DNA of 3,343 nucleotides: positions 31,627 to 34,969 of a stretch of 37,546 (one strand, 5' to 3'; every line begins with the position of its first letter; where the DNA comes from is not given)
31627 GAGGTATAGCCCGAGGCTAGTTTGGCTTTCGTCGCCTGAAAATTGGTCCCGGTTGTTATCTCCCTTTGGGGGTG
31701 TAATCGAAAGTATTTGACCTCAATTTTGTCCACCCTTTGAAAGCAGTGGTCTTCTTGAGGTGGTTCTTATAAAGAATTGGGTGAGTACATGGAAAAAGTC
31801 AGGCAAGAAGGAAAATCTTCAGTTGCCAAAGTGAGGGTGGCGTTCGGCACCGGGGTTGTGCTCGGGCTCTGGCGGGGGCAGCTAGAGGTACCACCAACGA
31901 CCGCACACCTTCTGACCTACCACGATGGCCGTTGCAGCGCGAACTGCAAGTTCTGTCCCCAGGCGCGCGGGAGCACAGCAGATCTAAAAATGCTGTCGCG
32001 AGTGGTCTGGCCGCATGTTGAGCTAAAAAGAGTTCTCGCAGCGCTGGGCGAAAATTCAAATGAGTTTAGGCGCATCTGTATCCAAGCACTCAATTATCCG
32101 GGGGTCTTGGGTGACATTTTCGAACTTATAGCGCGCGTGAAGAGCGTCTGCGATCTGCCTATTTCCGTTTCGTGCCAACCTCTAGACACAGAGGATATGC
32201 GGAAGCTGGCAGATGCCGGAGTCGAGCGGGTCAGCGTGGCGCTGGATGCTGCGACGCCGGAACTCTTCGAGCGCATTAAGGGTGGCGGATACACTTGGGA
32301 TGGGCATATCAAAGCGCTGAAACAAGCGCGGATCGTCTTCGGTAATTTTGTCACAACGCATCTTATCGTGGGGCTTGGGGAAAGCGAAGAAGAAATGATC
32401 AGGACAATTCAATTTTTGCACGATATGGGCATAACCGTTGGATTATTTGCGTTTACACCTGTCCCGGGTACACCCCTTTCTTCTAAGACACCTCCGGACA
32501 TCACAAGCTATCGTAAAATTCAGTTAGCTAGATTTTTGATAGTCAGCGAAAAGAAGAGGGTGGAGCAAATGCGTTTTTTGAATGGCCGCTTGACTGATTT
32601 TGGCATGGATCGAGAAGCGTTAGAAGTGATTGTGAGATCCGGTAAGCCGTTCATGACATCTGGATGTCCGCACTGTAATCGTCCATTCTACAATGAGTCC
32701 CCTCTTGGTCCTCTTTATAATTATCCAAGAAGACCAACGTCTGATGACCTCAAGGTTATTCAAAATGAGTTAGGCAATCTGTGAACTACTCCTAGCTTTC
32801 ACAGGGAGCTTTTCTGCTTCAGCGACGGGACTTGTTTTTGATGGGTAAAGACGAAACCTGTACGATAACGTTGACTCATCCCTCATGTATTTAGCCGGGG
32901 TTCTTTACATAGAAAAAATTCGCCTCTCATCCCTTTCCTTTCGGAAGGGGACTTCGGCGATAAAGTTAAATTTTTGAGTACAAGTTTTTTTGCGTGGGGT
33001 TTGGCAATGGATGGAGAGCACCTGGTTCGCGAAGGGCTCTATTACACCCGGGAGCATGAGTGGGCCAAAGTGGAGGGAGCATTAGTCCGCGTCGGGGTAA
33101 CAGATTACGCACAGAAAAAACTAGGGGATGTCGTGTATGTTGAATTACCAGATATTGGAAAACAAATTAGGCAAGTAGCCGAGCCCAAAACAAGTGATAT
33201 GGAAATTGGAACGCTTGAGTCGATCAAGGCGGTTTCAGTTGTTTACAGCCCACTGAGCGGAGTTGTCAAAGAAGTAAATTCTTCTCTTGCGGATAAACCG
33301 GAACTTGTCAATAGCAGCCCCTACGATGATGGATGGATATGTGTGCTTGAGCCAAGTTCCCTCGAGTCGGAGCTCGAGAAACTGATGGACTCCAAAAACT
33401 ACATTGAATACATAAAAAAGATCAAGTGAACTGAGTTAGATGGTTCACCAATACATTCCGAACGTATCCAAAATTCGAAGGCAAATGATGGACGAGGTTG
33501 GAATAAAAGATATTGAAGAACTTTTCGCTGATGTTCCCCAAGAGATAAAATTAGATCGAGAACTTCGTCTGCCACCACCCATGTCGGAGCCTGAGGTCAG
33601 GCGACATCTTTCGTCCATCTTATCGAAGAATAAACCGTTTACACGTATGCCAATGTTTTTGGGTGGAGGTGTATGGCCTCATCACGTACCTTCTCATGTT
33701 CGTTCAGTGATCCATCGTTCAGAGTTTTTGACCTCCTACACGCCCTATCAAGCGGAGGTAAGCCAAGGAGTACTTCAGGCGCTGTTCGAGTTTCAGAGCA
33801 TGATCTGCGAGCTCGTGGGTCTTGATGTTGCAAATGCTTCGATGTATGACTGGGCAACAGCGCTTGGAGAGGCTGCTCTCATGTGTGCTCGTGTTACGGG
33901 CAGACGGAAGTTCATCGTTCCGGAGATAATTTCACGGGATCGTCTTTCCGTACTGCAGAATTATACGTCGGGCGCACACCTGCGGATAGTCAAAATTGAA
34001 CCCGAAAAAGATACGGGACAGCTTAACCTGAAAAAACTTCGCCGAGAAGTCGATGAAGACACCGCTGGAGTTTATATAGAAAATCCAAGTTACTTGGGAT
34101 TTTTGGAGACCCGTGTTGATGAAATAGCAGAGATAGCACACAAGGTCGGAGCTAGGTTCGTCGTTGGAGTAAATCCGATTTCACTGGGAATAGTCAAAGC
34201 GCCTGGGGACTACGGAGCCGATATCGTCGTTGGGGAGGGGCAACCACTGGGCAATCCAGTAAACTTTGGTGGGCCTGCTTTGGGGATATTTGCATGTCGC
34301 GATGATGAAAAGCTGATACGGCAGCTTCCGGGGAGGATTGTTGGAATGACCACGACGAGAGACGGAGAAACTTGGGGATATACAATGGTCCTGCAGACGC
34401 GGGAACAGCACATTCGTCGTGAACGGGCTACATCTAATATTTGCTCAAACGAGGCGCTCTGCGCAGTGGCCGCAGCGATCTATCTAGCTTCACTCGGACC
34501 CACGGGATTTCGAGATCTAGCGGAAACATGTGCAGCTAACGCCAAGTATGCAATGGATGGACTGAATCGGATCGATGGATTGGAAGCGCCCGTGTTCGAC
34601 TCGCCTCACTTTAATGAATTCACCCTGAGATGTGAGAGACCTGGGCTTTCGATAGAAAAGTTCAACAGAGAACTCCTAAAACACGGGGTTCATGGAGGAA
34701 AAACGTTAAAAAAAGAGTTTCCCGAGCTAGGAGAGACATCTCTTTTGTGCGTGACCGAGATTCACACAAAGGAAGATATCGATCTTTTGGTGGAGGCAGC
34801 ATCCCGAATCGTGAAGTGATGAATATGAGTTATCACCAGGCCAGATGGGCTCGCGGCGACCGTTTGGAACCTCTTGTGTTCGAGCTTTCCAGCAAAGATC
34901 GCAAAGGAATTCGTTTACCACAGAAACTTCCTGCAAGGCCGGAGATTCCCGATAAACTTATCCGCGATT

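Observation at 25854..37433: Lipoate island with two different radical-SAM genes where LipA would be expected (LipS1/LipS2-type two-component lipoyl synthase)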

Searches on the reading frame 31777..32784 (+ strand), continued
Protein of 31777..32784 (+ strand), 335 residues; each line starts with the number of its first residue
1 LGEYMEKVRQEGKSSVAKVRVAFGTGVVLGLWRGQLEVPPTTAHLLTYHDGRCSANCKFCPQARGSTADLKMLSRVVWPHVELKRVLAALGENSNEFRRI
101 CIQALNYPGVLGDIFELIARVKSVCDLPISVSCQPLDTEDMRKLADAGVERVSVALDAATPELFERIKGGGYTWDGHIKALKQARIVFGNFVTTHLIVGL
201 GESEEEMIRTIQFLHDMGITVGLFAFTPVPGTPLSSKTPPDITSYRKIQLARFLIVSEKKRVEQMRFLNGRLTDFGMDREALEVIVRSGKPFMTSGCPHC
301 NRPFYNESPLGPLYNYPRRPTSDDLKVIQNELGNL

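Call 45: search_protein_families(library=pfam, proteins=[L022:2510-4006:+, L022:4690-5805:+, L022:5805-6209:+, L022:10989-11741:+, L022:11750-13162:+, L022:13108-14277:+, L022:14529-15098:+, L022:14962-16995:+, L022:16992-17642:+], max_evalue=0.0001)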
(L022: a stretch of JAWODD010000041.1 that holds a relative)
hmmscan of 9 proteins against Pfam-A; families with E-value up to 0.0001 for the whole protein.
L022:2510-4006:+ (498 aa): 3 families
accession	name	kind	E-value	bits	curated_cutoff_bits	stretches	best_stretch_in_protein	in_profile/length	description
PF02518.31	HATPase_c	-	6.4e-32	110.7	26.4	1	388-497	1-108/111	Histidine kinase-, DNA gyrase B-, and HSP90-like ATPase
PF00512.31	HisKA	-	3e-18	66.1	26.9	1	277-342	2-66/66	His Kinase A (phospho-acceptor) domain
PF00672.30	HAMP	-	1.7e-10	41.5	25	1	214-264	2-52/53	HAMP domain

L022:4690-5805:+ (371 aa): 2 families
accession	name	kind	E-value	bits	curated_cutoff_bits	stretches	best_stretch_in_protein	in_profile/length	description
PF01571.26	GCV_T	-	6.9e-91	304.5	25.6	1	13-264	1-254/255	Aminomethyltransferase folate-binding domain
PF08669.17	GCV_T_C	-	1.6e-21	76.4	25.9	1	290-367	1-79/80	Glycine cleavage T-protein C-terminal barrel domain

L022:5805-6209:+ (134 aa): 2 families
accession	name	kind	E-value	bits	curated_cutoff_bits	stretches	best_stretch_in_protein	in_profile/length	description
PF01597.25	GCV_H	-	6e-46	155.8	22.2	1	9-126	1-119/122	Glycine cleavage H-protein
PF00364.28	Biotin_lipoyl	-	3.7e-05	23.9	22.1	1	47-81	22-56/73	Biotin-requiring enzyme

L022:10989-11741:+ (250 aa): 2 families
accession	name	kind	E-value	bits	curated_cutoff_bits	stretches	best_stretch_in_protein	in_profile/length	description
PF21948.1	LplA-B_cat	-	6.3e-40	137.7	27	1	16-234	3-199/200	Lipoyl protein ligase A/B catalytic domain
PF03099.24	BPL_LplA_LipB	-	1.8e-15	57.4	21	1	51-181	2-130/133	Biotin/lipoate A/B protein ligase family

L022:11750-13162:+ (470 aa): 10 families
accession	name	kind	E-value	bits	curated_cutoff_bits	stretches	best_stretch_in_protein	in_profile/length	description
PF07992.20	Pyr_redox_2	-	1.4e-69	235.2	26.1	1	7-328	1-291/291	Pyridine nucleotide-disulphide oxidoreductase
PF02852.28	Pyr_redox_dim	-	1.7e-37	128.4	25.3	1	347-457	1-110/110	Pyridine nucleotide-disulphide oxidoreductase, dimerisation domain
PF00070.33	Pyr_redox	-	2.2e-24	86.2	22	1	178-249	2-77/82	Pyridine nucleotide-disulphide oxidoreductase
PF13738.12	Pyr_redox_3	-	2.6e-16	60.2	30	1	10-311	1-305/305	Pyridine nucleotide-disulphide oxidoreductase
PF03486.20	HI0933_like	-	7.1e-09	35.9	50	0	8-39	2-33/244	HI0933-like protein Rossmann domain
PF12831.13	FAD_oxidored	-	8.8e-09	35.6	27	1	9-69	2-68/416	FAD dependent oxidoreductase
PF00890.30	FAD_binding_2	-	1.4e-08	34.8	20.4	1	9-40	2-33/414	FAD binding domain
PF01262.27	AlaDh_PNT_C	-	1.9e-07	31.2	23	0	177-224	30-78/214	Alanine dehydrogenase/PNT, C-terminal domain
PF01134.28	GIDA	-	8.9e-07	28.7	22.1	1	8-148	1-154/391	Glucose inhibited division protein A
PF01266.30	DAO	-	7.2e-06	26.2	27.9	0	8-41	1-35/353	FAD dependent oxidoreductase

L022:13108-14277:+ (389 aa): 3 families
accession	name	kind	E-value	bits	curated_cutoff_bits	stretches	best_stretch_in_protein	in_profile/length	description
PF01513.26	NAD_kinase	-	6.1e-19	69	25.5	1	21-181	1-127/130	ATP-NAD kinase N-terminal domain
PF20143.4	NAD_kinase_C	-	7.6e-18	64.9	23.7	1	251-386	3-125/126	ATP-NAD kinase C-terminal domain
PF00781.29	DAGK_cat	-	1.6e-07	31.4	23.6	1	103-176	35-109/125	Diacylglycerol kinase catalytic domain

L022:14529-15098:+ (189 aa): 1 family
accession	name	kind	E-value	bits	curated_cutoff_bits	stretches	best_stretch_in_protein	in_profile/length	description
PF01257.25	2Fe-2S_thioredx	-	1.3e-45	155.3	24.8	1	19-160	2-143/145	Thioredoxin-like [2Fe-2S] ferredoxin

L022:14962-16995:+ (677 aa): 3 families
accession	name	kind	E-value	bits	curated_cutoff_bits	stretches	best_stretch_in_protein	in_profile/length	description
PF01512.22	Complex1_51K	-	3.5e-48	163.7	31.2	1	222-393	1-149/150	Nuo51 FMN-binding domain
PF10589.14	NADH_4Fe-4S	-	1.1e-34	118.6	23.5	1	505-588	2-85/85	NADH-ubiquinone oxidoreductase-F iron-sulfur binding region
PF10531.15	SLBB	-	1.7e-05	25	27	1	417-463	2-51/55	SLBB domain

L022:16992-17642:+ (216 aa): 6 families
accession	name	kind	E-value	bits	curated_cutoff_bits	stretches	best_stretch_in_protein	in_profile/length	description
PF13510.11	Fer2_4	-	1.3e-19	70.4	22.8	1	3-80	2-81/82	2Fe-2S iron-sulfur cluster binding domain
PF10588.14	NADH-G_4Fe-4S_3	-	1.5e-08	34.5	27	1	90-119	4-33/40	NADH-ubiquinone oxidoreductase-G iron-sulfur binding region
PF00037.32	Fer4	-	1.1e-06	28.7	21.1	1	195-211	8-24/24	4Fe-4S binding domain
PF12838.12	Fer4_7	-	3.9e-06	27.7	27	0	151-209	1-52/52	4Fe-4S dicluster domain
PF22117.2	Fer4_Nqo3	-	1.2e-05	25.8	27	1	148-210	7-66/67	NADH-quinone oxidoreductase subunit 3, ferredoxin-like domain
PF14697.11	Fer4_21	-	3e-05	24.5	35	1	147-208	3-55/59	4Fe-4S dicluster domain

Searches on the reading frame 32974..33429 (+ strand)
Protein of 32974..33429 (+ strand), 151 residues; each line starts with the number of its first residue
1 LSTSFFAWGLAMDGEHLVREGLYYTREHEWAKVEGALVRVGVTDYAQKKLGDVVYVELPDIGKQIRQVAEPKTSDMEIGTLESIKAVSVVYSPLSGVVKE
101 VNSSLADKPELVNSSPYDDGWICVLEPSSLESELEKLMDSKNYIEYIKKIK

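Call 3: search_protein_families(library=pfam, proteins=[window:32974-33429:+], max_evalue=0.01)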
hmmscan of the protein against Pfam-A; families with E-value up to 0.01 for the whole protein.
window:32974-33429:+ (151 aa): 2 families
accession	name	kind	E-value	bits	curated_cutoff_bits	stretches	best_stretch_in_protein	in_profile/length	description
PF01597.25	GCV_H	-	5.5e-39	133.3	22.2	1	22-149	1-121/122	Glycine cleavage H-protein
PF10879.14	DUF2674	-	0.0019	18.2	27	1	99-129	19-49/61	Protein of unknown function (DUF2674)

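Call 4: search_protein_families(library=ncbifam, proteins=[window:32974-33429:+], max_evalue=0.01)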
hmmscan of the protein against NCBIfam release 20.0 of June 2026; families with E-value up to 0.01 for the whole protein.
window:32974-33429:+ (151 aa): 4 families
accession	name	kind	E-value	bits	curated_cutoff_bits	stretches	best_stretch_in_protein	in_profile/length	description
NF002270.0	PRK01202.1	subfamily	2.5e-42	143.7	117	1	18-149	4-128/129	glycine cleavage system protein GcvH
TIGR00527.1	gcvH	equivalog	1e-39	135.5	115.85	1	21-147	5-125/129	glycine cleavage system protein GcvH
TIGR03077.1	not_gcvH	equivalog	3.5e-16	59.2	144.05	1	23-126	1-98/110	glycine cleavage protein H-like protein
NF045810.1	GcvH_rel_desulf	equivalog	2.5e-09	37.1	150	1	21-149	16-137/167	GcvH-related protein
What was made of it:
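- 33007..33429 (+): gcvH, the lipoyl carrier and substrate protein. The ORF is open from TTG 32974. NCBIfam gcvH TIGR00527 135.5 bits, cut-off 115.85 (call 4).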

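Call 68: search_solved_structures(query=window:33007-33429:+, max_evalue=1e-10, show_alignments=2)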
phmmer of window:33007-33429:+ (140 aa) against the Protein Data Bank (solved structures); distinct sequences matched with E-value up to 1e-10: 13.
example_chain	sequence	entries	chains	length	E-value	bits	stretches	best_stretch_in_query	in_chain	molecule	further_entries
1dxm_A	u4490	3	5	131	2.6e-31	111.6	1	7-136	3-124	H PROTEIN | H PROTEIN OF THE GLYCINE CLEAVAGE SYSTEM | H-PROTEIN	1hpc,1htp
1onl_A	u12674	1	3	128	4.1e-30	107.7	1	11-136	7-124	glycine cleavage system H protein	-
2edg_A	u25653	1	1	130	9e-30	106.6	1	10-139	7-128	Glycine cleavage system H protein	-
3klr_A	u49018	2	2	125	1.7e-29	105.7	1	13-139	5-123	Glycine cleavage system H protein | Glycine cleavage system H protein, mitochondrial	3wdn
8ugo_E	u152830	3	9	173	2.8e-29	105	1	13-139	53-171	Glycine cleavage system H protein, mitochondrial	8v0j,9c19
1zko_A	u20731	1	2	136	4.9e-29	104.2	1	12-135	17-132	Glycine cleavage system H protein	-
2ka7_A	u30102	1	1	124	8e-29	103.5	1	13-135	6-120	Glycine cleavage system H protein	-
3mxu_A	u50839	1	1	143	1.2e-27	99.7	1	11-136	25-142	Glycine cleavage system H protein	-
3ift_A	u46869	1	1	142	5.4e-27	97.6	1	9-132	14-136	Glycine cleavage system H protein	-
3hgb_A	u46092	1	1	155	8e-27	97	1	9-132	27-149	Glycine cleavage system H protein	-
3a8i_E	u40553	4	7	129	1.3e-26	96.3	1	10-133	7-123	Glycine cleavage system H protein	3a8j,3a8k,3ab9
3a7a_B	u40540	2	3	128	1.3e-26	96.3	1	10-133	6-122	Glycine cleavage system H protein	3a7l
3tzu_A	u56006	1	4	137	3.4e-16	62.7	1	12-120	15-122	Glycine cleavage system H protein 1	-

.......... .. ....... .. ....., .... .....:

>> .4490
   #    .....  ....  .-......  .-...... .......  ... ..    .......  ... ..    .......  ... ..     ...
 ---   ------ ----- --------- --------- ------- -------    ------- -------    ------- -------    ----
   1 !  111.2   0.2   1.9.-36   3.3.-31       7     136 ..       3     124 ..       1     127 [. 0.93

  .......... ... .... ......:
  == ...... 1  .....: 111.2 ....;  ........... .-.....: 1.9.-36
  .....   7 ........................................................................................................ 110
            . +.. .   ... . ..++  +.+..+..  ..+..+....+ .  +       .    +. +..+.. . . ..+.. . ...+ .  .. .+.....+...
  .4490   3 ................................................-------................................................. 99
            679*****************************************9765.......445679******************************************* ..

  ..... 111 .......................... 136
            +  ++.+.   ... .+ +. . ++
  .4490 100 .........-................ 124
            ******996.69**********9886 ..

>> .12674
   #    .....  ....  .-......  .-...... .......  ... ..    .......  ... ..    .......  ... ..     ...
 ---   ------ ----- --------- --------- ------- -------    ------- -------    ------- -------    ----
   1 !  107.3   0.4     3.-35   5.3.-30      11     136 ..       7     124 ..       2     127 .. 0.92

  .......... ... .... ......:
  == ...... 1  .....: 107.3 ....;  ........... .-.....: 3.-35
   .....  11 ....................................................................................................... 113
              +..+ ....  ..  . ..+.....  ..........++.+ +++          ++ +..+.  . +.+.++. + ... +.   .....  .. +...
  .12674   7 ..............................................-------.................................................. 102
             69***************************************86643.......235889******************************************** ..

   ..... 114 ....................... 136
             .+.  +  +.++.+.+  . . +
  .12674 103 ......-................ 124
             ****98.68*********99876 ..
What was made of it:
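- On Glycine cleavage H protein: The K74 of ESIKA aligns with the lysine of ESVKA in the pea and Thermus H proteins (call 68).
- The GcvH lipoyl-lysine is conserved (call 68).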

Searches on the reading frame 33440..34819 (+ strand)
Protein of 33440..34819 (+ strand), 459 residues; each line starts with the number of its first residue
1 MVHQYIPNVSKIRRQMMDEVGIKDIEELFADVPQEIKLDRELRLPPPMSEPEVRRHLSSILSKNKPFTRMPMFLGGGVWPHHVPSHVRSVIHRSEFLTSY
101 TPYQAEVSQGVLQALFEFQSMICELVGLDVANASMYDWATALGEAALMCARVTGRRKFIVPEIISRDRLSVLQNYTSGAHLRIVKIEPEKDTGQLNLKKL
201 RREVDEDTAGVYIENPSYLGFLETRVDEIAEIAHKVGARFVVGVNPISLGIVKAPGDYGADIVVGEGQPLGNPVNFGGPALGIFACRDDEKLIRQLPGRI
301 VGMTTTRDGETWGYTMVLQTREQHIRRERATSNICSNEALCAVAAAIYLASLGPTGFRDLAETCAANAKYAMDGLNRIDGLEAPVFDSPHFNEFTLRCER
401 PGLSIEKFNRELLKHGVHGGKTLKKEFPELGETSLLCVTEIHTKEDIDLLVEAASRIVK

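Call 3: search_protein_families(library=pfam, proteins=[window:33440-34819:+], max_evalue=0.01)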
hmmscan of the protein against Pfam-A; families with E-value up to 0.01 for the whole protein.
window:33440-34819:+ (459 aa): 3 families
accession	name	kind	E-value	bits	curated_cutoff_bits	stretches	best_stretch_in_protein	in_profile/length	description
PF02347.22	GDC-P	-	4.9e-114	382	26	1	4-452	2-427/429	Glycine cleavage system P-protein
PF01053.26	Cys_Met_Meta_PP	-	9.5e-05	21.5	27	1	195-264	125-193/381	Cys/Met metabolism PLP-dependent enzyme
PF00266.25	Aminotran_5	-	0.0059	16.1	21.5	0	178-382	113-298/371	Aminotransferase class-V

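Call 4: search_protein_families(library=ncbifam, proteins=[window:33440-34819:+], max_evalue=0.01)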
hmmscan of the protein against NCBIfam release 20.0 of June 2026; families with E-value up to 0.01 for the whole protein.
window:33440-34819:+ (459 aa): 15 families
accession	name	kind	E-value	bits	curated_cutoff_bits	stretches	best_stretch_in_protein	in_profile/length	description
NF001696.0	PRK00451.1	equivalog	8.1e-183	608.4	364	1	3-457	2-445/447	aminomethyl-transferring glycine dehydrogenase subunit GcvPA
TIGR00461.1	gcvP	equivalog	3.2e-68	230.3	859.2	1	13-364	10-347/939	aminomethyl-transferring glycine dehydrogenase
NF003346.0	PRK04366.1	equivalog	4.8e-34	117.9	441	1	27-458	34-452/487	aminomethyl-transferring glycine dehydrogenase subunit GcvPB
NF043007.1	CysBLyMetC_Staph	equivalog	6.2e-05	22.1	700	1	195-264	123-191/378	cystathionine beta-lyase MetC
NF005577.0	PRK07269.1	equivalog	8.3e-05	22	620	1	199-264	128-192/364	cystathionine gamma-synthase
NF005696.0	PRK07504.1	equivalog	0.00016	20.6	675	1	196-264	139-206/397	O-succinylhomoserine sulfhydrylase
NF006095.0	PRK08247.1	equivalog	0.00022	20.2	585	1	195-265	125-194/369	methionine biosynthesis PLP-dependent protein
TIGR01325.1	O_suc_HS_sulf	equivalog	0.00032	19.4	510.05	1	197-265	129-196/380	O-succinylhomoserine sulfhydrylase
NF004650.0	PRK05994.1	equivalog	0.00051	19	667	1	196-264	137-204/427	O-acetylhomoserine aminocarboxypropyltransferase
TIGR01326.1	OAH_OAS_sulfhy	subfamily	0.0015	17.3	495.1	1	196-264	131-198/418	O-acetylhomoserine aminocarboxypropyltransferase/cysteine synthase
NF005871.0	PRK07811.1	equivalog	0.0026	16.4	513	1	196-264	135-202/389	cystathionine gamma-synthase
NF006097.0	PRK08249.1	equivalog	0.0037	15.7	600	1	196-265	140-208/402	cystathionine gamma-synthase family protein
NF004876.0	PRK06234.1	subfamily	0.0053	15.8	666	1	196-266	138-209/400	methionine gamma-lyase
NF004870.0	PRK06225.1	equivalog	0.0071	15.1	351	0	176-239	126-192/380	pyridoxal phosphate-dependent aminotransferase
TIGR01976.1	am_tr_V_VC1184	hypoth_equivalog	0.0094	15.3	352.35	0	177-289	130-234/401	cysteine desulfurase-like protein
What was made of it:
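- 33440..34819 (+): gcvPA, glycine dehydrogenase (aminomethyl-transferring) subunit 1. NCBIfam NF001696 608 bits, cut-off 364 (call 4).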
